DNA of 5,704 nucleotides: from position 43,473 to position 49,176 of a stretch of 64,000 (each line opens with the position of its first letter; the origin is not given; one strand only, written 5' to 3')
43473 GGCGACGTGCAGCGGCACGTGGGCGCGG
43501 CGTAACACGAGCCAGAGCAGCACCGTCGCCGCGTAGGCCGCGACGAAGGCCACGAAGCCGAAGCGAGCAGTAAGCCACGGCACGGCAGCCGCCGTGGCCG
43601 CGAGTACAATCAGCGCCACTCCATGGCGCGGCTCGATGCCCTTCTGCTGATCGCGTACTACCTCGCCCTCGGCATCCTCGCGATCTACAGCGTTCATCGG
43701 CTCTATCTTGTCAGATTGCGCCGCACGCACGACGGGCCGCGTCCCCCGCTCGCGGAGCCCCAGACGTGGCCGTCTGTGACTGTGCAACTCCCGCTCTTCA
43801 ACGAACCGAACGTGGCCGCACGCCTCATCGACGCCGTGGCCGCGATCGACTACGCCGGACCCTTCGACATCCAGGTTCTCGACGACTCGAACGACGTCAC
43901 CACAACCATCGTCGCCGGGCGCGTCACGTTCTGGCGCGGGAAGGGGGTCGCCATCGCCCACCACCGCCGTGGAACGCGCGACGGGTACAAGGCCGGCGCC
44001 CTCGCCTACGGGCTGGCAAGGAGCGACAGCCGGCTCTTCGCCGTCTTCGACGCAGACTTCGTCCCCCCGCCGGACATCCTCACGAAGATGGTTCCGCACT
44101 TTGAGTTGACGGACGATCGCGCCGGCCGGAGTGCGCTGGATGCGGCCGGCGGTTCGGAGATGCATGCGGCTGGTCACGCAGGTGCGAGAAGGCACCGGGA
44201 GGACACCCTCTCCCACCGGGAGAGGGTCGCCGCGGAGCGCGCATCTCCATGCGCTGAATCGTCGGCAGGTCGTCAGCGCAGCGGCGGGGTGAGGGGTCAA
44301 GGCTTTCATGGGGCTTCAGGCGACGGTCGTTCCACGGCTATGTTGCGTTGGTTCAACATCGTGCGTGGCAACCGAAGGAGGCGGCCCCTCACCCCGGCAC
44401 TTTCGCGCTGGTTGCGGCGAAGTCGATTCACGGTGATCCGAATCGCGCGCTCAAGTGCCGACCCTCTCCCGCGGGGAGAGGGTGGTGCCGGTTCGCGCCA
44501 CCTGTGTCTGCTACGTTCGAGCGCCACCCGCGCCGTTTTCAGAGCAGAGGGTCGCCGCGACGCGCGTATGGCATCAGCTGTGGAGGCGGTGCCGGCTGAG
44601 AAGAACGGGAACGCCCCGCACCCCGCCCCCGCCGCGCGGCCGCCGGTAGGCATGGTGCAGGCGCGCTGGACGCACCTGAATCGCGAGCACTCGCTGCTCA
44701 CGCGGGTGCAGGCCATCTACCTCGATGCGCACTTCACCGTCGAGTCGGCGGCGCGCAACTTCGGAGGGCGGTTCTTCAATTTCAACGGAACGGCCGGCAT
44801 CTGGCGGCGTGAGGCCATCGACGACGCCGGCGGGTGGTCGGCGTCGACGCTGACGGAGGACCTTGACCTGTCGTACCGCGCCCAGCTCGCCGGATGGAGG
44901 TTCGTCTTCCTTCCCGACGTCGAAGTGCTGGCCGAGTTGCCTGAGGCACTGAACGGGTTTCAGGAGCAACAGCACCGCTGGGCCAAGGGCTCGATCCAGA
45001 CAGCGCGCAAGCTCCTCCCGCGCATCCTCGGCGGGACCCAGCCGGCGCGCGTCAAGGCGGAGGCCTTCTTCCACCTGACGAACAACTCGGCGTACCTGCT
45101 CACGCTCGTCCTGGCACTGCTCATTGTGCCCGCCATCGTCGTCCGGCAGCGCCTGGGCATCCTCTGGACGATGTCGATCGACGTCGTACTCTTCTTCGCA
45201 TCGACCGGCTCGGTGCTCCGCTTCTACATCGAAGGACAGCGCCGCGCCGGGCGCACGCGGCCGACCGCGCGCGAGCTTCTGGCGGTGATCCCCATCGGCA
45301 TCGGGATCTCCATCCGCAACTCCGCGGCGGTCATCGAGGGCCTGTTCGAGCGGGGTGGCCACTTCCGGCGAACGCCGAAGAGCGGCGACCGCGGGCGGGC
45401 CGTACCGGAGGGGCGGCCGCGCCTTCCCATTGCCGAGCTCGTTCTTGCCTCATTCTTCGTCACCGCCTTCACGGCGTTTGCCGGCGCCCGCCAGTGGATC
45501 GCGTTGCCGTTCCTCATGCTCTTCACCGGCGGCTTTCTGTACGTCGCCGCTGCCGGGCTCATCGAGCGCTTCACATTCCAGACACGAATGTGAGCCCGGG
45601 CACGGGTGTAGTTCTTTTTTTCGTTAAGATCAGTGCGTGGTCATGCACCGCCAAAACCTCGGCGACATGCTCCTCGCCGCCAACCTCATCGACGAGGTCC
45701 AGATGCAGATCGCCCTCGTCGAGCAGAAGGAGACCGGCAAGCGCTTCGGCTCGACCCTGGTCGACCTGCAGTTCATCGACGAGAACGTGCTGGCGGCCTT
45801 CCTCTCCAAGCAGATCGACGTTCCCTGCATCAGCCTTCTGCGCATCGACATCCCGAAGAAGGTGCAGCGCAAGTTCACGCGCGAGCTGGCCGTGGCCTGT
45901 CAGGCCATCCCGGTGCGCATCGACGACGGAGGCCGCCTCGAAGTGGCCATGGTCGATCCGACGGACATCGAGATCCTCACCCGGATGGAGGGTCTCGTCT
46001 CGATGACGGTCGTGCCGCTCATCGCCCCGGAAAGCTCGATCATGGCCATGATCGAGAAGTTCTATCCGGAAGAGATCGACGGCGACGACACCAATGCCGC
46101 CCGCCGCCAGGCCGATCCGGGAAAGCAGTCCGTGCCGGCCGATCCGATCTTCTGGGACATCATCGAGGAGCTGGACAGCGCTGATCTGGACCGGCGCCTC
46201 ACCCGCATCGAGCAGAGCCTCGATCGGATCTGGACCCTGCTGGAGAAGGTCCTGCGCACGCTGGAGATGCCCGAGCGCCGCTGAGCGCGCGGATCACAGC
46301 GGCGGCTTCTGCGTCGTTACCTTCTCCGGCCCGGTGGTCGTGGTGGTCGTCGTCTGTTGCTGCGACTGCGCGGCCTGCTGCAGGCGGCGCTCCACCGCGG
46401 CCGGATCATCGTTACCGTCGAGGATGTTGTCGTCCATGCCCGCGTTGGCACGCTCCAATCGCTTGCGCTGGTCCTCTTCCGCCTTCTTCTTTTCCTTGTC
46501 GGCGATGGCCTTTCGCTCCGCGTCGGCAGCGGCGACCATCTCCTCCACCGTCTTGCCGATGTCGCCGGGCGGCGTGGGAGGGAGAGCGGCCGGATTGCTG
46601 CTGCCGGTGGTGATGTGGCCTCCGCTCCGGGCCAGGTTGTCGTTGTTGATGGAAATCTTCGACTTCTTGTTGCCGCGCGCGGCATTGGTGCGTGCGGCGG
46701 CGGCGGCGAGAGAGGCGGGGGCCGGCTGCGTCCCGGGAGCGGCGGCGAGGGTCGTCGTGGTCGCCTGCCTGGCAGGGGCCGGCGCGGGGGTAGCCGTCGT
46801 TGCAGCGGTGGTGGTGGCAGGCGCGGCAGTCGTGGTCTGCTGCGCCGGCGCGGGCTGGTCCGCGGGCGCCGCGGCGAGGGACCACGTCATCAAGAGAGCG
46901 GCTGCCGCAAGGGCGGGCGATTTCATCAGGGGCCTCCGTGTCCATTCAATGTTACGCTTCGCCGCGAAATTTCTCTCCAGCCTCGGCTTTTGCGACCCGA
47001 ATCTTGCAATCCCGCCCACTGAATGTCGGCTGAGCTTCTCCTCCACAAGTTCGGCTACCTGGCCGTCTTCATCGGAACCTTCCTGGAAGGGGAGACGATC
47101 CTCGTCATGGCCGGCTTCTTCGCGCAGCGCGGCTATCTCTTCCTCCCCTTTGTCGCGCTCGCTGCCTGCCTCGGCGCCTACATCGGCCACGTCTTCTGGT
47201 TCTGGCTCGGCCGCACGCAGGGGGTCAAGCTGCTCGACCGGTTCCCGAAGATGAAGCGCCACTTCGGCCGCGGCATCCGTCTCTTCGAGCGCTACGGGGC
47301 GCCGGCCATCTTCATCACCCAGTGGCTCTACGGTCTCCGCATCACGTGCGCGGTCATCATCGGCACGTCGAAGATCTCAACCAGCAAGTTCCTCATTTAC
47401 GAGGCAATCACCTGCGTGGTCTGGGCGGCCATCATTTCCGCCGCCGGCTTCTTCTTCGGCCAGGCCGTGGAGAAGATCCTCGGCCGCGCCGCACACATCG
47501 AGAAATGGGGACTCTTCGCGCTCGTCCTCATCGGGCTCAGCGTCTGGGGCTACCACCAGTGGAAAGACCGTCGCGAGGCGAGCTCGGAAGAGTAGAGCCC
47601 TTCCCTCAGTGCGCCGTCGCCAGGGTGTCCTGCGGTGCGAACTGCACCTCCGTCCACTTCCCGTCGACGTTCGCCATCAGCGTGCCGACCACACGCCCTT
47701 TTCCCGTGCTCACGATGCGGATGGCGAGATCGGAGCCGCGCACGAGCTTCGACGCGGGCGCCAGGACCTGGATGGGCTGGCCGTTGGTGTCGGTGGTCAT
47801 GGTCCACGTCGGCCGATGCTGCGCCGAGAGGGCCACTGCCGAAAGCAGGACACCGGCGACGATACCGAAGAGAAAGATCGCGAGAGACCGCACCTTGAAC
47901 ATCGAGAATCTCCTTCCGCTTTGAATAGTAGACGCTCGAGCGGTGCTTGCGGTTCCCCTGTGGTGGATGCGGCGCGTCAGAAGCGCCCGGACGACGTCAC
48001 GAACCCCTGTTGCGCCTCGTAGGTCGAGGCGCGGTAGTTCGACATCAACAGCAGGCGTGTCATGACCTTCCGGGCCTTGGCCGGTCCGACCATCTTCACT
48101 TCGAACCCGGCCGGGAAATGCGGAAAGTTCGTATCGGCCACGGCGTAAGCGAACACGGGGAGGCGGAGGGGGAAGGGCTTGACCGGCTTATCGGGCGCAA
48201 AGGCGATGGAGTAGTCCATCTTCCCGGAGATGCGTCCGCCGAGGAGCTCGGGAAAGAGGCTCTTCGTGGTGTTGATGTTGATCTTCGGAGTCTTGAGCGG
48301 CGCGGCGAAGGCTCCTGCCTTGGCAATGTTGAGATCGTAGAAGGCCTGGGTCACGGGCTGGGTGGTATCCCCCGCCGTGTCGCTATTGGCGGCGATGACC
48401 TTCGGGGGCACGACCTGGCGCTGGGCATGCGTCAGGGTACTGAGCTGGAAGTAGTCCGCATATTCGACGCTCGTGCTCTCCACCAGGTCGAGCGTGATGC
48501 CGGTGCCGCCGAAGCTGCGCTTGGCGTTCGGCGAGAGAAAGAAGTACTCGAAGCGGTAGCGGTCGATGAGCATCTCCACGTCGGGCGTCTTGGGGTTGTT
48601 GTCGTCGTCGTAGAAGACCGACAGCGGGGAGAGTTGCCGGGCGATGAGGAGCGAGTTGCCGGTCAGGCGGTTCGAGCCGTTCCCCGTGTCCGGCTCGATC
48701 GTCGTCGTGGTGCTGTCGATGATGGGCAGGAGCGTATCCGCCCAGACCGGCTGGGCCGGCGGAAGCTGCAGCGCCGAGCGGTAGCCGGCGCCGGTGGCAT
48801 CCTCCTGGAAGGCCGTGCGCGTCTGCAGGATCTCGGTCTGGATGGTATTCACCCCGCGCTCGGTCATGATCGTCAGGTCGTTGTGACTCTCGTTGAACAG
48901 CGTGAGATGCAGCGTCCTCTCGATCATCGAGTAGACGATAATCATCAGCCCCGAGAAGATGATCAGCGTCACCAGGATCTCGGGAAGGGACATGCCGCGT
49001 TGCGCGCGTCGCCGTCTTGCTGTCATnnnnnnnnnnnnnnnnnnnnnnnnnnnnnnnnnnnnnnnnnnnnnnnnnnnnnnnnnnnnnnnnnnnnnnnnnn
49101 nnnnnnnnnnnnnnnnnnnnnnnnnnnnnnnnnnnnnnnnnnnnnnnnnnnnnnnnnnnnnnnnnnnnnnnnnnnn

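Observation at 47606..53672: Orphan operon of three prepilin-type proteins, including a giant pseudopilin of about 1146 aa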

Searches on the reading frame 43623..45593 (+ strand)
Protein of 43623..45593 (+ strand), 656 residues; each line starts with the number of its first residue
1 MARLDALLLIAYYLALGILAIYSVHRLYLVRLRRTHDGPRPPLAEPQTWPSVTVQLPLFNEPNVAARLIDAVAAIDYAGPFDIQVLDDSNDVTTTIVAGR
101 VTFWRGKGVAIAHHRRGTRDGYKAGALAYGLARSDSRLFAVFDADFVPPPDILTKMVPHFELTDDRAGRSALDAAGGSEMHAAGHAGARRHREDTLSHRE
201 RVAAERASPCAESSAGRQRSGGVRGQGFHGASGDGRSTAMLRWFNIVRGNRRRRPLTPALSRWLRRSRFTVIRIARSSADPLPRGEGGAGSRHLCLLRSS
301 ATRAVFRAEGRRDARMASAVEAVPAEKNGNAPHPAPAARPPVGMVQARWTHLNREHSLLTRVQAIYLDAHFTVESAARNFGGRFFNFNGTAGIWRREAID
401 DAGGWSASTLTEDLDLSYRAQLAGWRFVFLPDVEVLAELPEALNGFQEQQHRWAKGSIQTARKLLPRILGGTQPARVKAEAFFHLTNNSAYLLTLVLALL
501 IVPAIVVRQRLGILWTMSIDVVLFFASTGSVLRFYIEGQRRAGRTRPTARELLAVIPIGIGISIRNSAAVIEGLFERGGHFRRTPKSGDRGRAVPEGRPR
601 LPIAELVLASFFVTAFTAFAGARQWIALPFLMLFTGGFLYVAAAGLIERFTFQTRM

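Call 6: search_protein_families(library=pfam, proteins=[window:43623-45593:+], max_evalue=0.001)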
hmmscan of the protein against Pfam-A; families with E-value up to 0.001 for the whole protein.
window:43623-45593:+ (656 aa): 4 families
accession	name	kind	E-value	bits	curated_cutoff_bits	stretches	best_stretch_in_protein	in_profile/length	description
PF13641.12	Glyco_tranf_2_3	-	8e-22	78.8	27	2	338-456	112-230/230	Glycosyltransferase like family 2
PF13632.12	Glyco_trans_2_3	-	2.1e-16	60.8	27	1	339-515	25-185/198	Glycosyl transferase family group 2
PF00535.33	Glycos_transf_2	-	4.2e-11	43.5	23.3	1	54-162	2-105/168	Glycosyl transferase family 2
PF13506.12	Glyco_transf_21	-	2.1e-09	37.5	21.7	1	339-455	57-174/174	Glycosyl transferase family 21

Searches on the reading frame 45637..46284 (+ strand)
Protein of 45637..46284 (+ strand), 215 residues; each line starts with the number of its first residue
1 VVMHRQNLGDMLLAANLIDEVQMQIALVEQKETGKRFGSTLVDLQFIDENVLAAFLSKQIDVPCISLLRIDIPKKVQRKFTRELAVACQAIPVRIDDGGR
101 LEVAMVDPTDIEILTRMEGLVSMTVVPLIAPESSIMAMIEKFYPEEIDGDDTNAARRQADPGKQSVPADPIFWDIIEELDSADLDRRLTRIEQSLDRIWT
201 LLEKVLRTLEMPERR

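Call 3: search_protein_families(library=pfam, proteins=[window:45637-46284:+], max_evalue=1)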
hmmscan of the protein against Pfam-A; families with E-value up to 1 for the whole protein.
window:45637-46284:+ (215 aa): 2 families
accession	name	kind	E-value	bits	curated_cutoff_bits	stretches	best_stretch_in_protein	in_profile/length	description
PF05157.20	MshEN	-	2.3e-16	60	23.1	1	61-146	2-87/90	MshEN domain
PF10944.13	DUF2630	-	0.071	14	27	1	178-203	27-52/80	Protein of unknown function (DUF2630)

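Call 4: search_protein_families(library=ncbifam, proteins=[window:45637-46284:+], max_evalue=1)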
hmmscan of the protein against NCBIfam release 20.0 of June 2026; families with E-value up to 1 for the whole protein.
window:45637-46284:+ (215 aa): 5 families
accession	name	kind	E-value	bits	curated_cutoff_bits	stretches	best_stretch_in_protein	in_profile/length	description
NF012033.0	PRK15489.1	equivalog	4.2e-19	68.2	537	1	2-142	487-626/703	glycosyl transferase family protein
TIGR02538.1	type_IV_pilB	equivalog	5.3e-18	64.9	675.65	1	8-153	2-146/564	type IV-A pilus assembly ATPase PilB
NF053729.1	c-di-GMP_motif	domain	6.6e-17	61.1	38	1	8-59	2-53/53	cyclic di-GMP-binding domain-containing protein, MshE-related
NF008411.1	PRK11234.1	equivalog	1.1e-13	50.6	1170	1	5-155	480-629/723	cyclic di-3',5'-guanylate-activated glycosyltransferase NfrB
TIGR03029.1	EpsG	equivalog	9.7e-05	21.7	313.8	1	6-65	3-62/274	chain length determinant protein tyrosine kinase EpsG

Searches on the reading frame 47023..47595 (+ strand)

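Call 3: search_protein_families(library=pfam, proteins=[window:47023-47595:+], max_evalue=1)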
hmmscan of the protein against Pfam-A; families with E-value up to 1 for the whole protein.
window:47023-47595:+ (190 aa): 3 families
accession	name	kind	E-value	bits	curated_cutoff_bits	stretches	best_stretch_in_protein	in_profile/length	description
PF09335.16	VTT_dom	-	9.1e-14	52.4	33.9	1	23-142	3-121/123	VTT domain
PF05545.16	FixQ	-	0.069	13.5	29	0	161-185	12-36/49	Cbb3-type cytochrome oxidase component FixQ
PF24432.1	DUF7555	-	0.23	11.9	28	1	127-177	7-54/133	Family of unknown function (DUF7555)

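Call 4: search_protein_families(library=ncbifam, proteins=[window:47023-47595:+], max_evalue=1)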
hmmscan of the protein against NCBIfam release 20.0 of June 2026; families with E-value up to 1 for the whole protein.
window:47023-47595:+ (190 aa): 4 families
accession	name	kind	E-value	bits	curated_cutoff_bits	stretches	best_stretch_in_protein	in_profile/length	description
NF052604.1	UndecprPTUtpABac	equivalog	8.4e-15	55.4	250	1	6-168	11-181/198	undecaprenyl phosphate transporter UptA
NF008102.0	PRK10847.1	equivalog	2.9e-09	37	236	1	5-148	33-181/219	DedA family protein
NF052605.1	UndecprPTUptAStph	equivalog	1.9e-07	31.3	300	1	7-170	9-186/197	undecaprenyl phosphate transporter UptA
NF007073.0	PRK09522.1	equivalog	0.27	10.1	738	1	131-178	84-133/531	bifunctional anthranilate synthase glutamate amidotransferase component TrpG/anthranilate phosphoribosyltransferase TrpD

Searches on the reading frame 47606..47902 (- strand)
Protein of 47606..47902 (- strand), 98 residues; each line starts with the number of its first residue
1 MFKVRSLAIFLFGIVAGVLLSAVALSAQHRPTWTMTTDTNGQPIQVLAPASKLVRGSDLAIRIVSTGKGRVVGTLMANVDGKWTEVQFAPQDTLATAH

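Call 3: search_protein_families(library=pfam, proteins=[window:47606-47902:-], max_evalue=1)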
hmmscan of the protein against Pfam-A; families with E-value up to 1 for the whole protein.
window:47606-47902:- (98 aa): 1 family
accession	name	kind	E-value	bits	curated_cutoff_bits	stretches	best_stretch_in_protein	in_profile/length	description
PF07281.17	INSIG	-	0.048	13.7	28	1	4-91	1-71/211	Insulin-induced protein (INSIG)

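Call 4: search_protein_families(library=ncbifam, proteins=[window:47606-47902:-], max_evalue=1)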
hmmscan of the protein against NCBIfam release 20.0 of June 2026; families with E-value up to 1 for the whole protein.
window:47606-47902:- (98 aa): 0 families

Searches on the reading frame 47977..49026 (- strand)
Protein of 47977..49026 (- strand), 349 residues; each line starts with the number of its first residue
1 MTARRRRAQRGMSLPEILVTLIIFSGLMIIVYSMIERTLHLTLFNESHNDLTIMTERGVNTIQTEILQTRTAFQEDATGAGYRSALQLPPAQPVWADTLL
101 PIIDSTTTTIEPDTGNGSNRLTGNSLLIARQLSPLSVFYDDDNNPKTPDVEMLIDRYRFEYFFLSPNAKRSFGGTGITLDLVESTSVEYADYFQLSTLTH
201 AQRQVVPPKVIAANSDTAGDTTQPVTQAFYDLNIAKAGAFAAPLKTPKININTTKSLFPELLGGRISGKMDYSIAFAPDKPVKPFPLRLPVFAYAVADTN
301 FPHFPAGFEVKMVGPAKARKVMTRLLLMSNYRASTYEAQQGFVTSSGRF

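Call 3: search_protein_families(library=pfam, proteins=[window:47977-49026:-], max_evalue=1)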
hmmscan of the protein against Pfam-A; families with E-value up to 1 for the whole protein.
window:47977-49026:- (349 aa): 1 family
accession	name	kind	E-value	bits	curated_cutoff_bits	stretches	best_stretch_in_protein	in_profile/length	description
PF07963.17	N_methyl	-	0.0013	18.7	21.2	1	6-31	1-26/27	Prokaryotic N-terminal methylation motif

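Call 4: search_protein_families(library=ncbifam, proteins=[window:47977-49026:-], max_evalue=1)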
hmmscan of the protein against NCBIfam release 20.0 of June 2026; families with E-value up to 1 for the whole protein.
window:47977-49026:- (349 aa): 3 families
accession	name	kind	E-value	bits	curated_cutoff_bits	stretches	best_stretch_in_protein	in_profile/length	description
TIGR02532.1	IV_pilin_GFxxxE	domain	3.6e-05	23.4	16.3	1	9-32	1-24/24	prepilin-type N-terminal cleavage/methylation domain-containing protein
NF007848.0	PRK10557.1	equivalog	0.054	12.8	120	1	5-37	6-38/192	prepilin peptidase-dependent protein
NF007660.0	PRK10332.1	equivalog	0.092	13.3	86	1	7-46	6-44/107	prepilin-type N-terminal cleavage/methylation domain-containing protein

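Call 32: search_solved_structures(query=A2, max_evalue=10)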
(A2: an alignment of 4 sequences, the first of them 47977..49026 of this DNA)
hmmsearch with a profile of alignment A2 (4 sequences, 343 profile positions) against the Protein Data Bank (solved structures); distinct sequences matched with E-value up to 10: 2.
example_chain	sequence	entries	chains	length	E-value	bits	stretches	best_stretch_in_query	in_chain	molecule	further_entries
9laa_A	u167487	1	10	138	0.74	12.4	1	6-64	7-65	Type IV pilin protein PilA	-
5d43_A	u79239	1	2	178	0.87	12.2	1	48-80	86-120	Centrin-1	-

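Call 91: find_encoding_contigs(protein=window:47977-49026:-, flank=2000, max_places=3)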
Protein window:47977-49026:- (349 aa): no gene with exactly this product is on record in the collection.
